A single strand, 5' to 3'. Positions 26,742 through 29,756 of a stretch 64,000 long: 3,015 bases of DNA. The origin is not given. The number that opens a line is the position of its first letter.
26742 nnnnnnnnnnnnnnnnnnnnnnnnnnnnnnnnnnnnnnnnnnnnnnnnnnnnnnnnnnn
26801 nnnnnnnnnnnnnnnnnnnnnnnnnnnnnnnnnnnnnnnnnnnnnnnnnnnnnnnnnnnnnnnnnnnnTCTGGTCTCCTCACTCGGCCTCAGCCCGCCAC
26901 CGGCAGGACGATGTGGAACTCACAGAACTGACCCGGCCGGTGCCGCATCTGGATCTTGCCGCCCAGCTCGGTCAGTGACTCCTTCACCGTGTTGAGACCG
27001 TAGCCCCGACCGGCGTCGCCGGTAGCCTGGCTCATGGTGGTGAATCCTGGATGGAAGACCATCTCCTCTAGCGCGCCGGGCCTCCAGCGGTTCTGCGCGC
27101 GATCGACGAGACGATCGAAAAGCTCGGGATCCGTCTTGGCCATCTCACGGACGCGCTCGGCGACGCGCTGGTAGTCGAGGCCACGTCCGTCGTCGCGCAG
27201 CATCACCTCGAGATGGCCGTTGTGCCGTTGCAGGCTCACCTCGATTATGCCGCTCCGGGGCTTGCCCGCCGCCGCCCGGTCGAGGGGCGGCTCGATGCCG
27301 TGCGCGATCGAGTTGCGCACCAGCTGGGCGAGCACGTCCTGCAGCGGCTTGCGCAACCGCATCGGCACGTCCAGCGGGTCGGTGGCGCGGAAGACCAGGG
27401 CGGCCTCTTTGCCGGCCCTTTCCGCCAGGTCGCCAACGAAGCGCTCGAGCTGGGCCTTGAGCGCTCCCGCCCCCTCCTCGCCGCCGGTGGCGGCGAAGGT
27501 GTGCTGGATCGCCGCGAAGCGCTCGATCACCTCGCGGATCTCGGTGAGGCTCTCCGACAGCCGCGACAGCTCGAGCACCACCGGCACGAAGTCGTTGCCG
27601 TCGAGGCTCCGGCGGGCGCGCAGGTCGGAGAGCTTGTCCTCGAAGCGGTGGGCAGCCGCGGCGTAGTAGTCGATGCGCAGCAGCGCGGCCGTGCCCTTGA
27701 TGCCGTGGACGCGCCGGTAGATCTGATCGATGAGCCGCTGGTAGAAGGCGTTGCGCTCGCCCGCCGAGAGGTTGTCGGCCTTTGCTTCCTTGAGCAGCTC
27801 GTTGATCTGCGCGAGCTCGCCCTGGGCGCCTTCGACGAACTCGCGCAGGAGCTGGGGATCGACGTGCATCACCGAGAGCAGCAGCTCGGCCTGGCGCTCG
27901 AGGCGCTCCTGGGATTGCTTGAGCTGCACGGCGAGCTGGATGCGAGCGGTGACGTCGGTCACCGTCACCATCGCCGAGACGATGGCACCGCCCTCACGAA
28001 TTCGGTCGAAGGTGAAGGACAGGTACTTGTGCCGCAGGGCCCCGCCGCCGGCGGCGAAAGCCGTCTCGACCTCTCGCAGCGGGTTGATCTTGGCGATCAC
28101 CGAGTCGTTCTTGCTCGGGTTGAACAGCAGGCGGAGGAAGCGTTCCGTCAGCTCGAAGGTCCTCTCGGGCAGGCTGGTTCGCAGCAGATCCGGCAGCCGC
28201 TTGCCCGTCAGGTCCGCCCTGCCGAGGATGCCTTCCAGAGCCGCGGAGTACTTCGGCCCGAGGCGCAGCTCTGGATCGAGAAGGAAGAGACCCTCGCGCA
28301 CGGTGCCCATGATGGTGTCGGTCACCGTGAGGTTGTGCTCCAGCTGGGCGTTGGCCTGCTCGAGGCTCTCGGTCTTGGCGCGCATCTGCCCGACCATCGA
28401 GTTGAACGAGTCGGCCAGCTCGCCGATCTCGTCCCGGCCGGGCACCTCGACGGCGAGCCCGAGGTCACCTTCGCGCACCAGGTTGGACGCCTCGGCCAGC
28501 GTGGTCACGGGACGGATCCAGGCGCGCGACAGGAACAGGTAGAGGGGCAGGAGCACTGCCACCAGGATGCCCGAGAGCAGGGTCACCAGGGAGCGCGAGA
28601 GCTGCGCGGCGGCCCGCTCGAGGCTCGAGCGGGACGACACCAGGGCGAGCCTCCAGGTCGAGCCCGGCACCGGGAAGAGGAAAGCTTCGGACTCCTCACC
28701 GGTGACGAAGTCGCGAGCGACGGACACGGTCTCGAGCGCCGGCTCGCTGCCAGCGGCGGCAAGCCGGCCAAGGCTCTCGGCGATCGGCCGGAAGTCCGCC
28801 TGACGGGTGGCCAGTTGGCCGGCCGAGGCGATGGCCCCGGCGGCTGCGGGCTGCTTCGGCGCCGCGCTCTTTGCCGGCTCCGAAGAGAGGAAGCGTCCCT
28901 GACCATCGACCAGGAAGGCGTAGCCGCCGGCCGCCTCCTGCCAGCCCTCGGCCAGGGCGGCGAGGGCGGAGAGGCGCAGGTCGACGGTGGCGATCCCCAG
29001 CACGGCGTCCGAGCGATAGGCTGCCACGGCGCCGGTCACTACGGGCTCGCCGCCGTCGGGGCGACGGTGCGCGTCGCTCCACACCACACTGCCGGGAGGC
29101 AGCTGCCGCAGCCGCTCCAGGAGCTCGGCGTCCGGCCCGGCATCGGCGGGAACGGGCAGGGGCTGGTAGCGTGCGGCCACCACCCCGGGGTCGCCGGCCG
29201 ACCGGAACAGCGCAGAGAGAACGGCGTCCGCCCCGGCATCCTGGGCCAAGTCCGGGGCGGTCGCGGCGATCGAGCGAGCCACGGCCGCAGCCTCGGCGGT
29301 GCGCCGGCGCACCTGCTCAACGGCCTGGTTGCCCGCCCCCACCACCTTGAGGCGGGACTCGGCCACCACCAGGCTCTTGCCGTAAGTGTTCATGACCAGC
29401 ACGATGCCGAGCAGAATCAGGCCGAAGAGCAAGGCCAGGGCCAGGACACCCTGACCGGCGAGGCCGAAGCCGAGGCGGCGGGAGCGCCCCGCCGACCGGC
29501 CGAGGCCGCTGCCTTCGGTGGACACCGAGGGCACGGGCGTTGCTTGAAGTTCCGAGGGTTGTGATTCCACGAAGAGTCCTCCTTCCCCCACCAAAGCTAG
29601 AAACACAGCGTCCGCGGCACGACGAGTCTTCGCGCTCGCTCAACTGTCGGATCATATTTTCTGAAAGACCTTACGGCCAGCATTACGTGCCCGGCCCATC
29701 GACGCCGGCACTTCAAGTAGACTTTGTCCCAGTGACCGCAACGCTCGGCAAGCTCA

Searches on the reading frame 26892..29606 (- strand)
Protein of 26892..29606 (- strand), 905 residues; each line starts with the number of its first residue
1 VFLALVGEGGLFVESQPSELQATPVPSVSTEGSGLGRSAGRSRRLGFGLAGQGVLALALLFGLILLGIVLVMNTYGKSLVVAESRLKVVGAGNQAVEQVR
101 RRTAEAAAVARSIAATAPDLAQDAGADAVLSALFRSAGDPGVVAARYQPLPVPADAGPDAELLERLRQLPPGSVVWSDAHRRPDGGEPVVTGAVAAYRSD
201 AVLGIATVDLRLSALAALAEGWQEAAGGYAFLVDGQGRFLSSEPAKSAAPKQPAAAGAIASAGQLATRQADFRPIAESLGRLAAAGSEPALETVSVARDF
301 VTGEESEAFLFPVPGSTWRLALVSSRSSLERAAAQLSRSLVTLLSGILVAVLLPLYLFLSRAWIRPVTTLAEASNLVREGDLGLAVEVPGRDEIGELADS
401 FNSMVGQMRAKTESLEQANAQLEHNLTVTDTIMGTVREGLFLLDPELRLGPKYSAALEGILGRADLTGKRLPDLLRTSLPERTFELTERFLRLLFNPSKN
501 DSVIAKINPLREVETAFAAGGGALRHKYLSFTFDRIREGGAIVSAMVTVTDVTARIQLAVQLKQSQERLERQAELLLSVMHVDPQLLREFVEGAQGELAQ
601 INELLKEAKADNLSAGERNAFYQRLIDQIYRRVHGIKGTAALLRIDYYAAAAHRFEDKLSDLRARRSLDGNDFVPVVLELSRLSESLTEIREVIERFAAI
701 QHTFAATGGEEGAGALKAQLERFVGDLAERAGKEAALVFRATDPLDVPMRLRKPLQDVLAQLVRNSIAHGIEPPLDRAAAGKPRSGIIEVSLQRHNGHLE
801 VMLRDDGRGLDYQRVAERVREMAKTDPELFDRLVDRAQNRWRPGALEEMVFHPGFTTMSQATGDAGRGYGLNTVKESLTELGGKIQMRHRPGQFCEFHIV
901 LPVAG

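Call 15: search_protein_families(library=pfam, proteins=[window:26892-29606:-], max_evalue=0.001)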
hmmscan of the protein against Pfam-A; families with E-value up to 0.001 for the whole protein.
window:26892-29606:- (905 aa): 4 families
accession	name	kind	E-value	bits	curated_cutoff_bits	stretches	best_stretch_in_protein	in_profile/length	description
PF02518.31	HATPase_c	-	3.4e-14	53.7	26.4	1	753-903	4-109/111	Histidine kinase-, DNA gyrase B-, and HSP90-like ATPase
PF00672.30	HAMP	-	2e-12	47.7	25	1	358-409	1-52/53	HAMP domain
PF02743.24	dCache_1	-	2.2e-07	31.1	45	1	171-256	110-199/240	Cache domain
PF01627.28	Hpt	-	3.3e-07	30.9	24.6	1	585-684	1-75/84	Hpt domain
